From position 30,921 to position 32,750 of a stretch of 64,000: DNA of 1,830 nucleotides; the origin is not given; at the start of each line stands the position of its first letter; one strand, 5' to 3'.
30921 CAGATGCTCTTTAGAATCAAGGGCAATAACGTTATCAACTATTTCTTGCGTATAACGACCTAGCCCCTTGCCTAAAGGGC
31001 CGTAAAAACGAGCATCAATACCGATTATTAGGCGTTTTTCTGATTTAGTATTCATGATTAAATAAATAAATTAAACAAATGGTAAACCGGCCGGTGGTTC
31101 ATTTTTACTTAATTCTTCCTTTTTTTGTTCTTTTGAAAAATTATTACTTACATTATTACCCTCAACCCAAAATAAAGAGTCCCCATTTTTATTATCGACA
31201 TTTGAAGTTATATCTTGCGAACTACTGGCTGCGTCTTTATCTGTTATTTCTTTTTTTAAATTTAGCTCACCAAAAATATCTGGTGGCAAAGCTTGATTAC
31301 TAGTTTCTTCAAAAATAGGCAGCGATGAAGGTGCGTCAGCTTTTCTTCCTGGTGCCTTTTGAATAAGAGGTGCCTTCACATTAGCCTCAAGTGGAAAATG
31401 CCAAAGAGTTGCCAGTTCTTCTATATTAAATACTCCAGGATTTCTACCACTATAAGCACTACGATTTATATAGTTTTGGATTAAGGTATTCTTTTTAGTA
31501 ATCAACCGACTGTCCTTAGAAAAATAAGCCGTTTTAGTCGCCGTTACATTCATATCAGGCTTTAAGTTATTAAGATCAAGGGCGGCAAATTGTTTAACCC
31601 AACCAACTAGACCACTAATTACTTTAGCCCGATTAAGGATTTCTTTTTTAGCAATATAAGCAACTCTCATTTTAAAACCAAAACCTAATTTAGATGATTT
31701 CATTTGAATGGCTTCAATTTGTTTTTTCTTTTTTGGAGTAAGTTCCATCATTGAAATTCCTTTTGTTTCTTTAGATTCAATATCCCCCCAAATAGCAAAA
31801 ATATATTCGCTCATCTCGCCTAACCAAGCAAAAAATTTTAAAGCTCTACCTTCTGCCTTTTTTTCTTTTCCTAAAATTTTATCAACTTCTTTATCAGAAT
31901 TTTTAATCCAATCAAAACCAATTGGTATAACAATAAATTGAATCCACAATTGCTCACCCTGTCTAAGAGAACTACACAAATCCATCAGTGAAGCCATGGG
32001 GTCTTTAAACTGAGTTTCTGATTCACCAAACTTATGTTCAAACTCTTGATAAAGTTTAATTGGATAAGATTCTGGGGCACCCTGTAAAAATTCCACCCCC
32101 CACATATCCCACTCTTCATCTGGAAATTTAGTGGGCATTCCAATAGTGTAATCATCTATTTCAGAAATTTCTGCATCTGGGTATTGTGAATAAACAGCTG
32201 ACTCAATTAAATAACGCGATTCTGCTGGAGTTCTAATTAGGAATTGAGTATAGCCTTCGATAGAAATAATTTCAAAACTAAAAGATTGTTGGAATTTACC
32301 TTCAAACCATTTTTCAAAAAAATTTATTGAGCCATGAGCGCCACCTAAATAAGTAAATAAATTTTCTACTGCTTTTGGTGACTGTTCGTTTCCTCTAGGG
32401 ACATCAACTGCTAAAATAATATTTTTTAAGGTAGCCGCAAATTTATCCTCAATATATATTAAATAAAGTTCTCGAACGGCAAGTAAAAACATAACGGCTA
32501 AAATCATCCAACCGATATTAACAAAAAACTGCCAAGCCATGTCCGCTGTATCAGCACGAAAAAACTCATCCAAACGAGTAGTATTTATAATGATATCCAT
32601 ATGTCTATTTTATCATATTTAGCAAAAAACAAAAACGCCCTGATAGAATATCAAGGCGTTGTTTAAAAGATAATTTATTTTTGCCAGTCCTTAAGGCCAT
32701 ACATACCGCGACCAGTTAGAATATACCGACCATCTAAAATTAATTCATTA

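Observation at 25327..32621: Block of large single-pass membrane proteins of unknown function interleaved with a GT4 glycosyltransferase: candidate cell-surface assembly system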

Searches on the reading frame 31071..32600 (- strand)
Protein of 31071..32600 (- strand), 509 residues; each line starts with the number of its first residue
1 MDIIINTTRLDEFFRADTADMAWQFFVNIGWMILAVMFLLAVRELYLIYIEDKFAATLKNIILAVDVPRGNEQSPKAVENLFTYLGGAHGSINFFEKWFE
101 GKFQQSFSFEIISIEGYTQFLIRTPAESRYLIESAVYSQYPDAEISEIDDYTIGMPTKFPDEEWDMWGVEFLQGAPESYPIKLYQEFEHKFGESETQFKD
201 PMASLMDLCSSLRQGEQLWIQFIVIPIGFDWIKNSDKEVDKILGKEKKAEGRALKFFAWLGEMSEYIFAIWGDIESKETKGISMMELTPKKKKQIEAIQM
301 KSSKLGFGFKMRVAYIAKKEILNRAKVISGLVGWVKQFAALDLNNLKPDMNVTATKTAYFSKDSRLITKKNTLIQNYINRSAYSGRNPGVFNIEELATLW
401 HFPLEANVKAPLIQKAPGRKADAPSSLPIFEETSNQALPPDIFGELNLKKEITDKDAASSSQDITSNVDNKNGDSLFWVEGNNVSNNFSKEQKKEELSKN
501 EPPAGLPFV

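Call 4: search_protein_families(library=pfam, proteins=[window:31071-32600:-], max_evalue=0.01)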
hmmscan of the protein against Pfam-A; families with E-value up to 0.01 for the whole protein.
window:31071-32600:- (509 aa): 0 families

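Call 5: search_protein_families(library=ncbifam, proteins=[window:31071-32600:-], max_evalue=0.01)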
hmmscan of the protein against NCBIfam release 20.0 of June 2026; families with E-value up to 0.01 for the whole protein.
window:31071-32600:- (509 aa): 0 families

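Call 8: search_solved_structures(query=window:31071-32600:-, max_evalue=1)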
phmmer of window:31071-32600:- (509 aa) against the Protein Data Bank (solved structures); distinct sequences matched with E-value up to 1: 0.

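Call 12: find_homologous_proteins(query=window:31071-32600:-)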
Query window:31071-32600:- (509 aa): 1308 proteins with E <= 0.001 among 8000 candidates; the best 120 are listed.
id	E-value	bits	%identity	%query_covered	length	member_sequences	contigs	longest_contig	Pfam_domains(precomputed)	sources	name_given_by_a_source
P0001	0.0e+0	1150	100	100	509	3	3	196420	PF26449.1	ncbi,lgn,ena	-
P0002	1.8e-268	909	77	100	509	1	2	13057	PF26449.1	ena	-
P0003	1.9e-267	906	78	100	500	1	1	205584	PF26449.1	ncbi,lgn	ncbi:MAG: hypothetical protein WCK59_03530 [Candidatus Falkowbacteria bacterium]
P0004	1.0e-266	904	78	100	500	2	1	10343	PF26449.1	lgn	-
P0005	1.9e-266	903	76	100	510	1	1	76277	PF26449.1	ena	-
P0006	5.1e-266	901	78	100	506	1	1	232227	PF26449.1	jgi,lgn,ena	-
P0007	1.6e-265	900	76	100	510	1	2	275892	PF26449.1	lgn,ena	-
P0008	1.9e-265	899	77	100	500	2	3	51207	PF26449.1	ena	-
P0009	1.6e-264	896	76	100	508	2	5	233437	PF26449.1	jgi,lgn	jgi:hypothetical protein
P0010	1.8e-261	886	76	100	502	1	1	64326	PF26449.1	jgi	jgi:hypothetical protein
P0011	2.8e-261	886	75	100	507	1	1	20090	PF26449.1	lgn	-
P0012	6.8e-261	884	78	100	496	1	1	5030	PF26449.1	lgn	-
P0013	8.7e-261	884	76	100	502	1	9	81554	PF26449.1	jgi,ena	-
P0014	3.6e-260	882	76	100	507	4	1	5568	PF26449.1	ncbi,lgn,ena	-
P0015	3.9e-259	879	76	100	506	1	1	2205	PF26449.1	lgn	-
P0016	5.1e-259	878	74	100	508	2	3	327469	PF26449.1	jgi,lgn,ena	-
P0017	1.2e-258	877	75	100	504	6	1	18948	PF26449.1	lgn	-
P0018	4.0e-258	875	75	100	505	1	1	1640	PF26449.1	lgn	-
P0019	1.5e-255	867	75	99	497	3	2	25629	PF26449.1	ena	-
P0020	1.8e-254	863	76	100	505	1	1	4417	PF26449.1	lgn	-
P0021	2.8e-254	863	74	100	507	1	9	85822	PF26449.1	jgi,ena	-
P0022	4.4e-254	862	75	100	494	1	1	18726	PF26449.1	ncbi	-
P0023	1.9e-252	857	75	100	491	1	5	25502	PF26449.1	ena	-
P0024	2.5e-250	850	72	100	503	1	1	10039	PF26449.1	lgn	-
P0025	2.5e-250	850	73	100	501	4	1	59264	PF26449.1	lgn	-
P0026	3.5e-248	842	74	100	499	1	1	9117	PF26449.1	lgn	-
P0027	6.1e-244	829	73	100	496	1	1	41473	PF26449.1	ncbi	-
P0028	1.8e-243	827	72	100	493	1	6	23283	PF26449.1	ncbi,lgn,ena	-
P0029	3.0e-243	826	73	100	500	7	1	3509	PF26449.1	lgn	-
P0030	1.3e-237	808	71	100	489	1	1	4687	PF26449.1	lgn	-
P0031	2.7e-237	807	71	100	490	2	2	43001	PF26449.1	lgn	-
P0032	5.3e-233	792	69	100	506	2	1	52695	PF26449.1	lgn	-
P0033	2.5e-232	790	69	100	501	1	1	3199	PF26449.1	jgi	jgi:hypothetical protein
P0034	8.0e-229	779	67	100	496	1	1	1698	PF26449.1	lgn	-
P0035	8.2e-229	779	69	100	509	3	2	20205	PF26449.1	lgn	-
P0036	9.0e-229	778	67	100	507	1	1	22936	PF26449.1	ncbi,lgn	-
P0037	1.7e-228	778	68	100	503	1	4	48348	PF26449.1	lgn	-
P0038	1.5e-225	768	69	94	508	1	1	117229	PF26449.1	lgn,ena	-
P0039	1.5e-224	765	70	94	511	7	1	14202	PF26449.1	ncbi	ncbi:MAG: hypothetical protein WAW11_01545 [Patescibacteria group bacterium]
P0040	2.0e-223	761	67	100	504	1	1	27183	PF26449.1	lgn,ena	-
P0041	4.1e-223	760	67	99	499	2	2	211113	PF26449.1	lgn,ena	-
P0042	3.1e-220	750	66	100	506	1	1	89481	PF26449.1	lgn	-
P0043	2.8e-211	721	63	100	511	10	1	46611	PF26449.1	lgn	-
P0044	1.0e-210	719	66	92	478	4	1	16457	PF26449.1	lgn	-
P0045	1.7e-210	718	63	100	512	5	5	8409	PF26449.1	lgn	-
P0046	4.9e-210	717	62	100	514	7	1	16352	PF26449.1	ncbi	-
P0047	7.8e-210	716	62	100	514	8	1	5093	PF26449.1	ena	-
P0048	8.8e-204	696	65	93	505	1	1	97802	PF26449.1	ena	-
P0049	1.4e-203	695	65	91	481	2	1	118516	PF26449.1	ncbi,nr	ncbi:MAG: hypothetical protein PHG95_00540 [Patescibacteria group bacterium]|nr:hypothetical protein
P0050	1.5e-203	695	65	92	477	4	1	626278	PF26449.1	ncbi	-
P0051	2.8e-203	694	66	91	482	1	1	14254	PF26449.1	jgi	-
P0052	1.6e-202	692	64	93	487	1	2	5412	PF26449.1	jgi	-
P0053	2.9e-202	691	64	92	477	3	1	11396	PF26449.1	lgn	-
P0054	4.6e-202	690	63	93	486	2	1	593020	PF26449.1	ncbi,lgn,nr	ncbi:MAG: hypothetical protein PHE20_02345 [Patescibacteria group bacterium]|nr:hypothetical protein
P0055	5.1e-202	690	67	87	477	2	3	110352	PF26449.1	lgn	-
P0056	1.5e-200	685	64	94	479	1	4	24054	PF26449.1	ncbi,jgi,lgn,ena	jgi:hypothetical protein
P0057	1.6e-200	685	62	96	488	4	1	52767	PF26449.1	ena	-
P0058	3.0e-200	684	63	94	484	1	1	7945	PF26449.1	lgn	-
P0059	3.8e-199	681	64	91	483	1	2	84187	PF26449.1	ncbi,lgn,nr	ncbi:hypothetical protein JXE04_03155 [Patescibacteria group bacterium]|nr:hypothetical protein [Pat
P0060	8.9e-199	680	61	100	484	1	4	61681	PF26449.1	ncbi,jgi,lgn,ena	jgi:hypothetical protein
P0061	1.6e-198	679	65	89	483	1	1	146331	PF26449.1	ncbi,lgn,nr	ncbi:MAG: hypothetical protein Q8Q67_02870 [bacterium]|nr:hypothetical protein [bacterium]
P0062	3.4e-198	678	63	94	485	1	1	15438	PF26449.1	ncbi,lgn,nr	ncbi:hypothetical protein K9M09_01260 [Patescibacteria group bacterium]|nr:hypothetical protein [Pat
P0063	6.8e-198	677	63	91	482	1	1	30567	PF26449.1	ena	-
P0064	6.8e-198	677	65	86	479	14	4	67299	PF26449.1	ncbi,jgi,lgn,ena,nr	ncbi:MAG TPA: hypothetical protein PLI25_01550 [bacterium]|nr:hypothetical protein [bacterium]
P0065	2.0e-197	675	59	100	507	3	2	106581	PF26449.1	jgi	jgi:hypothetical protein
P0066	3.6e-197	674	65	86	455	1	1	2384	PF26449.1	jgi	-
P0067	3.6e-197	674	62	94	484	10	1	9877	PF26449.1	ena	-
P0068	7.1e-197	673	59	100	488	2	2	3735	PF26449.1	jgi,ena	-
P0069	2.3e-196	672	62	94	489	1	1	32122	PF26449.1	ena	-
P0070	2.6e-196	671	66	85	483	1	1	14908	PF26449.1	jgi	jgi:hypothetical protein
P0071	8.1e-196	670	65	87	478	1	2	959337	PF26449.1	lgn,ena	-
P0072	8.1e-196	670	63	93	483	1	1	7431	PF26449.1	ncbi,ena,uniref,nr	ncbi:hypothetical protein CVU83_02835 [Candidatus Falkowbacteria bacterium HGW-Falkowbacteria-2]|uni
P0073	2.4e-195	668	63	92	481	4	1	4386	PF26449.1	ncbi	-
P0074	3.3e-195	668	61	93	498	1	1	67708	PF26449.1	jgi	-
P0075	6.4e-195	667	60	93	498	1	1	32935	PF26449.1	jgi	jgi:hypothetical protein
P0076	7.6e-195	667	65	87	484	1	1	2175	PF26449.1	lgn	-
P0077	8.4e-195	666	59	100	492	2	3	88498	PF26449.1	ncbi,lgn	-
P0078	4.2e-194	664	64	83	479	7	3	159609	PF26449.1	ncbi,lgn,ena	-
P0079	8.9e-194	663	62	92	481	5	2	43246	PF26449.1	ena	-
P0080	2.8e-193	661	59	100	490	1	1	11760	PF26449.1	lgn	-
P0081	3.4e-193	661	58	100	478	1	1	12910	PF26449.1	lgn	-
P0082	4.6e-193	661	62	91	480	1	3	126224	PF26449.1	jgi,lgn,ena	-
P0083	6.8e-193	660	65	85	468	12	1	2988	PF26449.1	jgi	-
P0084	1.2e-192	659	65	87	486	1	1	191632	PF26449.1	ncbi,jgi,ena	ncbi:MAG: hypothetical protein WC456_01175 [Patescibacteria group bacterium]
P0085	2.9e-192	658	63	87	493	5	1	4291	PF26449.1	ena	-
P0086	3.1e-192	658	64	87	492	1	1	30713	PF26449.1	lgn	-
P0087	9.1e-192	656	58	100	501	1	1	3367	PF26449.1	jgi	jgi:hypothetical protein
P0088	7.5e-191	653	60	93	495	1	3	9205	PF26449.1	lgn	-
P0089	1.6e-190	652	65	85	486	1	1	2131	PF26449.1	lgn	-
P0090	4.7e-190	651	58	100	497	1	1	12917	PF26449.1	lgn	-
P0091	8.4e-190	650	59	94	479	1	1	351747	PF26449.1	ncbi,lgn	ncbi:MAG: hypothetical protein ACM3PZ_02550 [Bacillota bacterium]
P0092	2.1e-189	649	63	87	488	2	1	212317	PF26449.1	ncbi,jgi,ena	ncbi:MAG: hypothetical protein WC458_00100 [Patescibacteria group bacterium]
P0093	2.6e-189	648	62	88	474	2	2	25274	PF26449.1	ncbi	-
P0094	4.0e-189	648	59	100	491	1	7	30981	PF26449.1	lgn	-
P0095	1.8e-188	646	61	90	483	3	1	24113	PF26449.1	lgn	-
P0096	2.0e-188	645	61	91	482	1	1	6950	PF26449.1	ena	-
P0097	3.0e-188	645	61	91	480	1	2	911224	PF26449.1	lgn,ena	-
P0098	3.2e-188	645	60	91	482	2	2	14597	PF26449.1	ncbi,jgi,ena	jgi:hypothetical protein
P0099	5.3e-188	644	64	85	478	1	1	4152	PF26449.1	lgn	-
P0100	8.7e-188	643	56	100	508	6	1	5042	PF26449.1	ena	-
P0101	9.8e-188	643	64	85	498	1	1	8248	PF26449.1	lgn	-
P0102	2.2e-187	642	55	100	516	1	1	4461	PF26449.1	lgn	-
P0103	5.2e-187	641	63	87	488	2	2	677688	PF26449.1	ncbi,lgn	-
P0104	7.4e-187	640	63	87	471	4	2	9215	PF26449.1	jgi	-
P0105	9.9e-187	640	64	87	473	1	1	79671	PF26449.1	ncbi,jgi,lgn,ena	ncbi:MAG: hypothetical protein WC453_03245 [Patescibacteria group bacterium]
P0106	1.8e-186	639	63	87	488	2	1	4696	PF26449.1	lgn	-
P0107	2.2e-186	639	56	100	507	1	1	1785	PF26449.1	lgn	-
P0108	3.9e-186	638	61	88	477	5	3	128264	PF26449.1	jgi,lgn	-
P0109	5.1e-186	637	63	87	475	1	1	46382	PF26449.1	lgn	-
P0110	5.8e-186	637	62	85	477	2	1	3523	PF26449.1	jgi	-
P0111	6.0e-186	637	63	87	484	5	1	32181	PF26449.1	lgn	-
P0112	7.6e-186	637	62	87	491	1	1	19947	PF26449.1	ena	-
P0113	7.8e-186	637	59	92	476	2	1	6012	PF26449.1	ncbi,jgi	-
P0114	1.4e-185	636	59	92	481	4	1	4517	PF26449.1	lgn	-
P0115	1.6e-185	636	63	87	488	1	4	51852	PF26449.1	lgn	-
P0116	3.2e-185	635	62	87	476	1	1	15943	PF26449.1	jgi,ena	-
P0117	4.1e-185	634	60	89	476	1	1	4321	PF26449.1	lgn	-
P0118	4.2e-185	634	59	93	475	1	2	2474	PF26449.1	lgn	-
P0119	4.8e-185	634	61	87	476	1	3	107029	PF26449.1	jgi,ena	-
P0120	5.2e-185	634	63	87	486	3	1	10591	PF26449.1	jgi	-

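Call 14: find_encoding_contigs(protein=P0001, flank=10000, max_places=3)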
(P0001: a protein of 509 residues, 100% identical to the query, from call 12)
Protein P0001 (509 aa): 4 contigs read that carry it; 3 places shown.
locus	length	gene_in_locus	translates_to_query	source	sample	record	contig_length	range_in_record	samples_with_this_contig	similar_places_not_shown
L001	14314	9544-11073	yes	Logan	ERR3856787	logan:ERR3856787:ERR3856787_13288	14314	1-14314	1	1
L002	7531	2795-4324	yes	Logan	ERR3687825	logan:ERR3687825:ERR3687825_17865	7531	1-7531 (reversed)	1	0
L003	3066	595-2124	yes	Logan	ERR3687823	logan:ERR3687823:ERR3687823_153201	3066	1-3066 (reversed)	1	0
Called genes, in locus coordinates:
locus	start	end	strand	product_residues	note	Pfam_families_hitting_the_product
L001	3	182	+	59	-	?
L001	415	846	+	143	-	PF02381:MraZ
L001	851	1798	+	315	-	PF01795:Methyltransf_5, PF01209:Ubie_methyltran (weak)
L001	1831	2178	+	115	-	-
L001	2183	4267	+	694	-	PF03717:PBP_dimer (weak), PF00905:Transpeptidase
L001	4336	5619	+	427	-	PF08245:Mur_ligase_M, PF02875:Mur_ligase_C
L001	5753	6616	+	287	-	PF01370:Epimerase, PF04321:RmlD_sub_bind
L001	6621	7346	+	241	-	PF00483:NTP_transferase, PF12804:NTP_transf_3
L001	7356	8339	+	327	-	PF00535:Glycos_transf_2 (faint)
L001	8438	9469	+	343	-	PF04545:Sigma70_r4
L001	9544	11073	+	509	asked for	PF26449:DUF8128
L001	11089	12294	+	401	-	PF13439:Glyco_transf_4 (weak), PF20706:GT4-conflict, PF00534:Glycos_transf_1, PF13692:Glyco_trans_1_4, PF13524:Glyco_trans_1_2 (weak)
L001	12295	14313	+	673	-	?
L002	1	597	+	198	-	?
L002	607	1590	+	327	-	PF00535:Glycos_transf_2 (faint)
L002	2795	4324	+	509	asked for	PF26449:DUF8128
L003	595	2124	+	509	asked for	PF26449:DUF8128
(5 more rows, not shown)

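Call 19: find_related_loci(query=A1, collection=genome_contigs, flank=10000)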
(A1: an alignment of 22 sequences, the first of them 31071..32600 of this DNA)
Query A1 (509 aa) in genome_contigs; peptide patterns used: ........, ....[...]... (x = any residue, [..] = any of these).
460 stretches matched a pattern; 422 encode a relative of the query (tblastn E <= 1e-3); the best 80 are kept; 80 distinct loci.
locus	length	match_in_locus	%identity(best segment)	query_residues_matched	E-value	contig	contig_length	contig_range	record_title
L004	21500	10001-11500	78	1-509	0e+0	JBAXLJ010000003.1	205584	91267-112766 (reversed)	MAG: Candidatus Falkowbacteria bacterium isolate ELA424 MAG424_3, whole genome shotgun sequence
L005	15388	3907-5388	75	1-509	0e+0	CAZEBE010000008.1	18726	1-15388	MAG TPA_asm: uncultured Gammaproteobacteria bacterium isolate SRP192927_co1_989 genome assembly, contig: NODE_6017_lengt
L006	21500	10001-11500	72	1-509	0e+0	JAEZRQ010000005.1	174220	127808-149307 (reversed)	MAG: Candidatus Parcubacteria bacterium isolate OH_PDB_195 k127_1614948, whole genome shotgun sequence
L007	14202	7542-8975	70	1-480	0e+0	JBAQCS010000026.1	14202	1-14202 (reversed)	MAG: Patescibacteria group bacterium isolate MFD12010_ilm_asm_bin15 k127_178052, whole genome shotgun sequence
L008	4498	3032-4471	69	1-487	0e+0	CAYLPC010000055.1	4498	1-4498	MAG TPA_asm: uncultured Gammaproteobacteria bacterium isolate SRP192927_co9_22 genome assembly, contig: NODE_23218_lengt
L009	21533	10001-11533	63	1-509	0e+0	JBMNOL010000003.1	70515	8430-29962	MAG: Patescibacteria group bacterium isolate SBF912SR1HQ0047 scaffold_974_c1, whole genome shotgun sequence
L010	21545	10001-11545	63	1-509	0e+0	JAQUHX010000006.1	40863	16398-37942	MAG: Patescibacteria group bacterium isolate STCSWMC_47 NODE_1927_length_40863_cov_14.187205_ST_CSWMC, whole genome shot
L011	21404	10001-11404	66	1-467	0e+0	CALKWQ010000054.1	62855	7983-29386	MAG TPA_asm: uncultured bacterium isolate SRR6007447_bin.26_CONCOCT_v1.1_MAG genome assembly, contig: ERZ724101.230, who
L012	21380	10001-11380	65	1-463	0e+0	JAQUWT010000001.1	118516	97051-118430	MAG: Patescibacteria group bacterium isolate STD2_197 NODE_460_length_118516_cov_4.577621_Sandtown_D2, whole genome shot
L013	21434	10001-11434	63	1-472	0e+0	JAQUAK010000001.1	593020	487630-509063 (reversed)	MAG: Patescibacteria group bacterium isolate STC_82 NODE_12_length_593020_cov_6.814130_Sandtown_C, whole genome shotgun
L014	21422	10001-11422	65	1-468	0e+0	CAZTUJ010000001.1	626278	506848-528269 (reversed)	MAG TPA_asm: uncultured Gammaproteobacteria bacterium isolate SRP272421_co2_96 genome assembly, contig: NODE_1_length_62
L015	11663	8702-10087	65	1-461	0e+0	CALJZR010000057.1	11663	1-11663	MAG TPA_asm: uncultured bacterium isolate SRR3330157_bin.27_CONCOCT_v1.1_MAG genome assembly, contig: ERZ724089.3991, wh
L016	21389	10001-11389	64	1-465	0e+0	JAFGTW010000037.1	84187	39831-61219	MAG: Patescibacteria group bacterium isolate ZodW_maxbin.059 k87_10600032, whole genome shotgun sequence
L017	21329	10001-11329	65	1-440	0e+0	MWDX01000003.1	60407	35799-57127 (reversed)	MAG: Parcubacteria group bacterium ADurb.Bin115 BWX82_contig000003, whole genome shotgun sequence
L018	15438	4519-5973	63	1-479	0e+0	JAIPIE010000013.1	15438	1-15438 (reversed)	MAG: Patescibacteria group bacterium isolate Tobar13.5m-G67 Tobar13-5m-C4391, whole genome shotgun sequence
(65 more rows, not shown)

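Call 26: predict_structure(alignment_id=A1)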
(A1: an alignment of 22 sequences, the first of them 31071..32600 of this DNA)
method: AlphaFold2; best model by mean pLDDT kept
length: 509 residues; sequences in the alignment: 22
mean_pLDDT: 54.4   pTM: 0.49
mean pLDDT of the five models: 54.4, 51.4, 49.7, 47.9, 41.9
residues with pLDDT >= 90: 0; 70-90: 150; 50-70: 142; < 50: 217
segments of 3 or more residues with pLDDT < 50: 1-3, 72-75, 86-104, 180-199, 248-251, 260-280, 338-344, 356-361, 384-509
pLDDT, mean of each block of 10 residues (from residue 1): 59 76 73 74 68 63 70 50 45 33 53 69 74 69 77 74 81 58 39 40 68 80 62 68 57 50 42 40 65 68 58 82 77 57 54 50 72 77 45 30 24 29 32 33 33 27 26 30 29 30 36
secondary structure, 60 per line:
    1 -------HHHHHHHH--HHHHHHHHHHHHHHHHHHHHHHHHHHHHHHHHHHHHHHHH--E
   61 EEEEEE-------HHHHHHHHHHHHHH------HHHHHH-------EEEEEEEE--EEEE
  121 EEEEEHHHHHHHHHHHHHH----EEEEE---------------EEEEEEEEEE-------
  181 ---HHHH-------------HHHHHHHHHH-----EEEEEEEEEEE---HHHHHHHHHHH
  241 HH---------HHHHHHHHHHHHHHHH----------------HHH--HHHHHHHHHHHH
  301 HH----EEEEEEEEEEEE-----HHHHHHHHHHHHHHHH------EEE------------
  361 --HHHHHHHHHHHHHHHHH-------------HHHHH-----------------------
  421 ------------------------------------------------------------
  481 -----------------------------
elements in order: H8-15 H18-57 E60-66 H74-87 H94-99 E107-114 E117-125 H126-139 E144-148 E164-173 H184-187 H201-210 E216-226 H230-242 H252-267 H289-302 E307-318 H324-339 E346-348 H363-379 H393-397

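Call 31: search_protein_families(library=padloc, proteins=[window:31071-32600:-], max_evalue=0.01)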
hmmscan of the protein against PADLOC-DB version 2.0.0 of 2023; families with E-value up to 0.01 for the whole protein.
window:31071-32600:- (509 aa): 0 families

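Call 32: search_protein_families(library=phrogs, proteins=[window:31071-32600:-], max_evalue=0.01)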
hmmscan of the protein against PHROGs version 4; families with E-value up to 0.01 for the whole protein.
window:31071-32600:- (509 aa): 1 family
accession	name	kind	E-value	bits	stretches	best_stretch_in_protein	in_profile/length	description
phrog_5156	-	unknown function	4.6e-10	39.2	1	196-357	153-323/824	-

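Call 33: search_dna_similar(query=window:31071-32600:-, collection=phages, mode=protein, max_evalue=0.01)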
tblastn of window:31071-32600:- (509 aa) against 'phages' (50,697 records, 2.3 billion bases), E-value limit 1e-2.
No match.

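Call 34: search_dna_similar(query=window:31071-32600:-, collection=plasmids, mode=protein, max_evalue=0.01)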
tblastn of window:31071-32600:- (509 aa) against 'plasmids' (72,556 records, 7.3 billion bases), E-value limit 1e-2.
Records with a match: 1; places in all: 1; records where one place covers at least 80% of the query: 0.
Best place of each record, by identity: <60% 1.
By first word of the organism name: Priestia 1.
By predicted mobility (MOB-suite, as given by PLSDB): non-mobilizable 1.
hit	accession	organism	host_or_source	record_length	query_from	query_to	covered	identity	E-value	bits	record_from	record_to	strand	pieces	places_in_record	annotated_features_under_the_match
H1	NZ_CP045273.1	Priestia megaterium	pure culture,Paper surface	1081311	32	276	48%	22.1%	2e-3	49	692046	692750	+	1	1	none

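Call 36: search_protein_representatives(alignment_id=A1)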
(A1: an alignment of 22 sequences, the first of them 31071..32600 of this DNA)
Query: 22 sequences, 494 profile positions. Proteins with E-value up to 0.001 (for the whole library): 2088; up to 1e-10: 1438; up to 1e-30: 787. The best 150 are listed.
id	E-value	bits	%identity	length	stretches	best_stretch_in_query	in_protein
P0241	7.6e-198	674.8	-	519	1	4-493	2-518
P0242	8.5e-179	612.0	-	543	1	1-474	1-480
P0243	2.4e-152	524.8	-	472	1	1-449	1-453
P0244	5.1e-150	517.1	-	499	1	1-493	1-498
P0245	2.9e-148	511.3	-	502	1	1-493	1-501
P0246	8.3e-145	499.9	-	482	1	1-451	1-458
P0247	4.1e-140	484.4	-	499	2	4-249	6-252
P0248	4.7e-138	477.6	-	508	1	11-494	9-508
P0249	2.2e-133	462.2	-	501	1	1-493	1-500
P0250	1.1e-132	459.9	-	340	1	10-337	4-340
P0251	2.5e-131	455.5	-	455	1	20-458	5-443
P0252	2.9e-130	451.9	-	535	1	2-464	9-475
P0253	1.3e-128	446.5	-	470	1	1-441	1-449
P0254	5.2e-128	444.5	-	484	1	29-493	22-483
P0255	3.5e-127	441.8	-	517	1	2-494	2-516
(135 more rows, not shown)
